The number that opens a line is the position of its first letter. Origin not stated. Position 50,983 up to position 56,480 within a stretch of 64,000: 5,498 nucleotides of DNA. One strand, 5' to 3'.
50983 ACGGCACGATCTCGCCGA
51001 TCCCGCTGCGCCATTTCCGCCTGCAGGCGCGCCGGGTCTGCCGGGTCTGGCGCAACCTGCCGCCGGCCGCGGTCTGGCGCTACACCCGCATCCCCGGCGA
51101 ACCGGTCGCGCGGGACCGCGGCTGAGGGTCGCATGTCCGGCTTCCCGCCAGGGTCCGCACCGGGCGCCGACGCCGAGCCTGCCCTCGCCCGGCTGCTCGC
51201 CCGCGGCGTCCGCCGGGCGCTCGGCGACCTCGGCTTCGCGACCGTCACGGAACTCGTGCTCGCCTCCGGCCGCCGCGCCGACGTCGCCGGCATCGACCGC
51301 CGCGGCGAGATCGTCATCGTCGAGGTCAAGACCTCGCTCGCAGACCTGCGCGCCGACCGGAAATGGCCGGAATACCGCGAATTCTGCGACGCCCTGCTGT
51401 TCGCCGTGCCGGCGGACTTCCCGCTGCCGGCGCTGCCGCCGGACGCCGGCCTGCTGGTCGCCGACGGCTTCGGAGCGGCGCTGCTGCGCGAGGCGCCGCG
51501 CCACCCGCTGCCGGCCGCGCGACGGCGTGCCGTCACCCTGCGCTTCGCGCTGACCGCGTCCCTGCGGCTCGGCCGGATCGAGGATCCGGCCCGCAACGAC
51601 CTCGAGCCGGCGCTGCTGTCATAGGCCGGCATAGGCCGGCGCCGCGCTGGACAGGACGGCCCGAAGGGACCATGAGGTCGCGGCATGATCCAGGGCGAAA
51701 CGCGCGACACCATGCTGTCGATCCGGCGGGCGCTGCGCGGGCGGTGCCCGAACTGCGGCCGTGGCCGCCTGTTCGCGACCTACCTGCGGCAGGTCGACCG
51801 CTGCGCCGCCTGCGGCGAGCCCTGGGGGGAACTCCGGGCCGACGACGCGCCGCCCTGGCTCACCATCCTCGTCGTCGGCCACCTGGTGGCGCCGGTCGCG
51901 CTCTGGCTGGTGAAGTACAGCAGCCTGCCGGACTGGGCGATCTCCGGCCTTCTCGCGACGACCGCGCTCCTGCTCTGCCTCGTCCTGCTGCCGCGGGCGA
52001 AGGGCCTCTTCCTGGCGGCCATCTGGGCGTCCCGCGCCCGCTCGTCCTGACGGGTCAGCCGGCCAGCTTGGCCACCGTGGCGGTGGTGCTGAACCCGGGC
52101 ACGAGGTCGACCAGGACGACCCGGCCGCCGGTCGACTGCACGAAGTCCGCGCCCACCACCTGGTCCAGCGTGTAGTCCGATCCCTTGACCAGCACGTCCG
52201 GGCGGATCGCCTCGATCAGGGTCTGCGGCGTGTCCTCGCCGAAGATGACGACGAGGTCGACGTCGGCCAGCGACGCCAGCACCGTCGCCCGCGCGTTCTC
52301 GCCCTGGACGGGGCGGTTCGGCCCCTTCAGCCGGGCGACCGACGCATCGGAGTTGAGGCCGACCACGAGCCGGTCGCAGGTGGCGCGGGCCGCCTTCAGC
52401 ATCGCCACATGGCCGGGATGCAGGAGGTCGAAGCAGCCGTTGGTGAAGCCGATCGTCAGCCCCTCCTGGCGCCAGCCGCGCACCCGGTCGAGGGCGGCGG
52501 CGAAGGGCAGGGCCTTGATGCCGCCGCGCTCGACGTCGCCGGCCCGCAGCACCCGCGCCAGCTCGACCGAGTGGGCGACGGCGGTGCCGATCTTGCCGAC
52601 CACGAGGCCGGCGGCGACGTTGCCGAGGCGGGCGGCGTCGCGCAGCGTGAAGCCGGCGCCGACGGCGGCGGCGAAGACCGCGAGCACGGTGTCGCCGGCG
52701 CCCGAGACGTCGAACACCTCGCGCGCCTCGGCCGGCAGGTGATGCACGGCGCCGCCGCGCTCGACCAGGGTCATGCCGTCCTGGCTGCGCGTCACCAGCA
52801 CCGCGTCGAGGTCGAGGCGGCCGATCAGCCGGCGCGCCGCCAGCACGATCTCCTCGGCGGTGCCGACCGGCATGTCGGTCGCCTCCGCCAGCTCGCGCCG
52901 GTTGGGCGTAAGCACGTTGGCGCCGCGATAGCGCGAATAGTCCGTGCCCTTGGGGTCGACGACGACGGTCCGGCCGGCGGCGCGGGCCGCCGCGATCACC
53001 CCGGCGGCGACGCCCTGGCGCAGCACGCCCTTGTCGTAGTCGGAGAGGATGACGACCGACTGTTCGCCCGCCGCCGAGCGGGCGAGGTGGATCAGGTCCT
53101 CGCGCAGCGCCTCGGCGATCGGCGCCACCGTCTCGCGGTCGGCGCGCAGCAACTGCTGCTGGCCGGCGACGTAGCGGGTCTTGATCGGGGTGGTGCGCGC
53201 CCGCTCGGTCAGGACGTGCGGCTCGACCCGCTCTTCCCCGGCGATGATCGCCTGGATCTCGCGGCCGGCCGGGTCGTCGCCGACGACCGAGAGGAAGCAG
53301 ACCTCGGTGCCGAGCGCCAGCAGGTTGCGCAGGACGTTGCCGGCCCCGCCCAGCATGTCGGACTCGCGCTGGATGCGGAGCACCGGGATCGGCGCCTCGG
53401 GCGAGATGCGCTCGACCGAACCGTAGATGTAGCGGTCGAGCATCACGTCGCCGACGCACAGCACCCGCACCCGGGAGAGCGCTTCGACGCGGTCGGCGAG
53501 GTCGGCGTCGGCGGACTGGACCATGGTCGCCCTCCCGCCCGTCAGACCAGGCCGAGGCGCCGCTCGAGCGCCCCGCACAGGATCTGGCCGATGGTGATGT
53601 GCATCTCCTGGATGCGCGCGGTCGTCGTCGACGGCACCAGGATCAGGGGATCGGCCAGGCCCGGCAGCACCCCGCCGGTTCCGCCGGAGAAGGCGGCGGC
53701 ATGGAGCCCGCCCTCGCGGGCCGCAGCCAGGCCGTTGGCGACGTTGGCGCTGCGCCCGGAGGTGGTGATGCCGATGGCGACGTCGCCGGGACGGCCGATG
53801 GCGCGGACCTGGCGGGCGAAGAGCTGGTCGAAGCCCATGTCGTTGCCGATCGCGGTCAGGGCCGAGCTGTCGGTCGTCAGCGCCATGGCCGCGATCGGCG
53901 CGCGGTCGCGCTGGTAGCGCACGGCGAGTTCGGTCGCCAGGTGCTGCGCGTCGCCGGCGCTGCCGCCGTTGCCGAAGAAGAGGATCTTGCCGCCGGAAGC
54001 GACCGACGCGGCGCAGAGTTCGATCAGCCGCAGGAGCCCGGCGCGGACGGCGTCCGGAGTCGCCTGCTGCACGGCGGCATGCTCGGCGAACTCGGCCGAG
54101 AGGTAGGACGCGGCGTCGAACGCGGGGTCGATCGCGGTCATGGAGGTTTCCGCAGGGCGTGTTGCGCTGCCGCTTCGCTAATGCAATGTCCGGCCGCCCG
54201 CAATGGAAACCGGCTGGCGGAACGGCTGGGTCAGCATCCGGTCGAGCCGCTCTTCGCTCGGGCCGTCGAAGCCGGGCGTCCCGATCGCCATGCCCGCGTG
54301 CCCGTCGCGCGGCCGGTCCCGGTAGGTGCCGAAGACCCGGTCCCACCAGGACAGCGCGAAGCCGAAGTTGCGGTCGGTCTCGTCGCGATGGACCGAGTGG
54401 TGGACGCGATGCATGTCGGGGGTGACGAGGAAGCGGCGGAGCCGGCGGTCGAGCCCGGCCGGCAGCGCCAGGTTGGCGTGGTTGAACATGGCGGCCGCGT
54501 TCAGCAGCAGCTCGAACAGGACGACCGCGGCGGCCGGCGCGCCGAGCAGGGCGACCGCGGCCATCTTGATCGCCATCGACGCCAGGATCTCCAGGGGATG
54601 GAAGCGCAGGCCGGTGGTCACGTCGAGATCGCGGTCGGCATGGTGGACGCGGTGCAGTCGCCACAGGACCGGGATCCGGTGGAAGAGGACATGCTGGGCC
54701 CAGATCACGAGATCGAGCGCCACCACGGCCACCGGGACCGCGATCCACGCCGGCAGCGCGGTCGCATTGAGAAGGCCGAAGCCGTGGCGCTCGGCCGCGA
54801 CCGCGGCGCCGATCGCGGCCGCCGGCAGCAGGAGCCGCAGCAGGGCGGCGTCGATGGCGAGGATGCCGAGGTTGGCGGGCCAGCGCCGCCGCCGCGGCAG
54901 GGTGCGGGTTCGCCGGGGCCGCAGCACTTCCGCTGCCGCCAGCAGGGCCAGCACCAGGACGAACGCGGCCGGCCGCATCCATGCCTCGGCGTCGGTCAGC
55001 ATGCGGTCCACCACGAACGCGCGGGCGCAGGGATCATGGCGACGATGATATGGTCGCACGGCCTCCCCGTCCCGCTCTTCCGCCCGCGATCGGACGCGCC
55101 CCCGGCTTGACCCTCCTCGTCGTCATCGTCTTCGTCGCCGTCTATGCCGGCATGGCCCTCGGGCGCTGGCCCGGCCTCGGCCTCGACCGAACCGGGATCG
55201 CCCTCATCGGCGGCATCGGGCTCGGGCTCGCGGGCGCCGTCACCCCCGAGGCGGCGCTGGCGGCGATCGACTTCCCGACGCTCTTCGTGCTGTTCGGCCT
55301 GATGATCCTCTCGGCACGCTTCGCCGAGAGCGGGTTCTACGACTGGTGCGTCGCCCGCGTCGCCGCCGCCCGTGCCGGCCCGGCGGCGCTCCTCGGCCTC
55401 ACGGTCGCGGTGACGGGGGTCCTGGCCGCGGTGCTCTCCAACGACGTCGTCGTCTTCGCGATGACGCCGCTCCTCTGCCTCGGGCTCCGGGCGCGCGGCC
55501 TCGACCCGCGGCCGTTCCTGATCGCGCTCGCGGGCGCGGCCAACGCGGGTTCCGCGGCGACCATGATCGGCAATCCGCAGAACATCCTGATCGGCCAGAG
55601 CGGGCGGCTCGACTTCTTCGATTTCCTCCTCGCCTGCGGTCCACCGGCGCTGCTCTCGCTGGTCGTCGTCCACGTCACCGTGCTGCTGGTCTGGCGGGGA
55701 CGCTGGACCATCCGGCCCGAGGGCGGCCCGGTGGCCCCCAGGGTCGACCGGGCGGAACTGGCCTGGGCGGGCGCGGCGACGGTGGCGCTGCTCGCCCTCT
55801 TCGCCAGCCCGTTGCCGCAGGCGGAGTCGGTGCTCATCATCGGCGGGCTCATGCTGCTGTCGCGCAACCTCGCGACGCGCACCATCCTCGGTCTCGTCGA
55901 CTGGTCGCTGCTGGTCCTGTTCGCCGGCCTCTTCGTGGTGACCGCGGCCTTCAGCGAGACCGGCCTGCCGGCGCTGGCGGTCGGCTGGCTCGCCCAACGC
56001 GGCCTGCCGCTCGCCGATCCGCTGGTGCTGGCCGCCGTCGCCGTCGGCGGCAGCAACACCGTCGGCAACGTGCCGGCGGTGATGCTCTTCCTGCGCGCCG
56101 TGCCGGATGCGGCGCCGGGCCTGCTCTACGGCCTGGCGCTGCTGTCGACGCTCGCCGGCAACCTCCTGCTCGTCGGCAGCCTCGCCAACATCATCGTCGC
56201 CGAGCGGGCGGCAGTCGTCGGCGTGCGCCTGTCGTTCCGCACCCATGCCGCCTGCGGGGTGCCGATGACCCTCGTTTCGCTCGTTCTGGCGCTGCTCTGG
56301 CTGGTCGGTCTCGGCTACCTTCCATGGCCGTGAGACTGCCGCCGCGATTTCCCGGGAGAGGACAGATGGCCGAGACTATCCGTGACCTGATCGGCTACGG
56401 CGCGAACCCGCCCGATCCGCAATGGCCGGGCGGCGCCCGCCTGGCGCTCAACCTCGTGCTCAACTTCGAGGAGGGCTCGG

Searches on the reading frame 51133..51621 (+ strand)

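Call 54: search_protein_families(library=pfam, proteins=[window:51133-51621:+], max_evalue=0.001)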
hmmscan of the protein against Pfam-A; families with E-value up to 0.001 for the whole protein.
window:51133-51621:+ (163 aa): 1 family
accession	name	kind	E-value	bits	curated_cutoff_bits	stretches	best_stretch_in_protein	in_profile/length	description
PF06319.18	MmcB-like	-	3.8e-53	179.6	22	1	19-152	14-147/148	DNA repair protein MmcB-like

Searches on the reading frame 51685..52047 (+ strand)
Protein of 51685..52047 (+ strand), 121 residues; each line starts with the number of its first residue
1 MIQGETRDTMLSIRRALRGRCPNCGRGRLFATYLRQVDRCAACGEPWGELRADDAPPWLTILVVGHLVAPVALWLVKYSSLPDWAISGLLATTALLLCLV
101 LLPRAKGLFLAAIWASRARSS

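Call 54: search_protein_families(library=pfam, proteins=[window:51685-52047:+], max_evalue=0.001)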
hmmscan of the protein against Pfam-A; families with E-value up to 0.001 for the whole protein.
window:51685-52047:+ (121 aa): 1 family
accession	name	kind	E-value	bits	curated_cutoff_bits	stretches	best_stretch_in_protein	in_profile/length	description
PF06170.17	DUF983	-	1e-22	80.7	22.6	1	30-114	1-85/85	Protein of unknown function (DUF983)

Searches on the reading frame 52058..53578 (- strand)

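Call 54: search_protein_families(library=pfam, proteins=[window:52058-53578:-], max_evalue=0.001)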
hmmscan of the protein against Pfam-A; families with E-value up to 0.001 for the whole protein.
window:52058-53578:- (507 aa): 3 families
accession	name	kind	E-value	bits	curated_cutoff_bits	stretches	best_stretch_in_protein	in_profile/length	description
PF00294.29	PfkB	-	2.7e-37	129.2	25.8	1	39-333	4-296/302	pfkB family carbohydrate kinase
PF01467.32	CTP_transf_like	-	2.1e-15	57.5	21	1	378-472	1-93/133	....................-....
PF08543.17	Phos_pyr_kin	-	1.8e-06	28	27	1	219-317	119-222/246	Phosphomethylpyrimidine kinase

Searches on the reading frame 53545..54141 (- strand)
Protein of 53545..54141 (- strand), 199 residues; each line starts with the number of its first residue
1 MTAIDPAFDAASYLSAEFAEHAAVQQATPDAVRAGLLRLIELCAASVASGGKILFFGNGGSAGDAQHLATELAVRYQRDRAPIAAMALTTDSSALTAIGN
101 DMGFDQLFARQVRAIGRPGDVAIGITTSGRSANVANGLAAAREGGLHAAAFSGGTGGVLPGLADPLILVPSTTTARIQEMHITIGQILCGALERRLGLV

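Call 54: search_protein_families(library=pfam, proteins=[window:53545-54141:-], max_evalue=0.001)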
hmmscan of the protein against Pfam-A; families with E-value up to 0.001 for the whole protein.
window:53545-54141:- (199 aa): 1 family
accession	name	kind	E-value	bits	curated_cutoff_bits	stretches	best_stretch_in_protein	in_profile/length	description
PF13580.11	SIS_2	-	9e-21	74.8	27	1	22-152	7-137/138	SIS domain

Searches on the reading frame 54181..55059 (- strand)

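Call 54: search_protein_families(library=pfam, proteins=[window:54181-55059:-], max_evalue=0.001)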
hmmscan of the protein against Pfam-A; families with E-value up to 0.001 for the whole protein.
window:54181-55059:- (293 aa): 1 family
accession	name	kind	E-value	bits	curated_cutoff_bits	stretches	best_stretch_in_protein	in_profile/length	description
PF04116.19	FA_hydroxylase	-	2.2e-29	103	31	1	109-245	2-132/132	Fatty acid hydroxylase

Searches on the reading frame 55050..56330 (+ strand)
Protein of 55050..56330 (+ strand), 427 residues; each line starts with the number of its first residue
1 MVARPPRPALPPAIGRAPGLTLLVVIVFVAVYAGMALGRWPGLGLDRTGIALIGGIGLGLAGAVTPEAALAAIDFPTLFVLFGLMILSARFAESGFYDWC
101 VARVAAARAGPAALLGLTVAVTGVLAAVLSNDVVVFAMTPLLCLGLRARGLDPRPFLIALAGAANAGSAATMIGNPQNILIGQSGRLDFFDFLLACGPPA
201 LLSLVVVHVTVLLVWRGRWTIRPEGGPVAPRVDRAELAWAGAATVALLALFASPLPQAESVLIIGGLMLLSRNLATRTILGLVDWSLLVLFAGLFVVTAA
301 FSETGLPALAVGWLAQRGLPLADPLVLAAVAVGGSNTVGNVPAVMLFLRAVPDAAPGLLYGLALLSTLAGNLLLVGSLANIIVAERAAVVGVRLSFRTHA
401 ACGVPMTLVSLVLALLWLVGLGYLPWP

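Call 55: search_protein_families(library=pfam, proteins=[window:55050-56330:+], max_evalue=0.001)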
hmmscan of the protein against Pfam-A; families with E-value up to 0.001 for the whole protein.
window:55050-56330:+ (427 aa): 3 families
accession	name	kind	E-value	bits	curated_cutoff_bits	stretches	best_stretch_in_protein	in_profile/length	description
PF03600.22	CitMHS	-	3.1e-55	188.1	31.9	1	45-357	9-320/336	Citrate transporter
PF02040.21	ArsB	-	8.6e-06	25.8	22.2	1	72-417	49-418/423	Arsenical pump membrane protein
PF06450.18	NhaB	-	0.00019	20.9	27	1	161-218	209-267/515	Bacterial Na+/H+ antiporter B (NhaB)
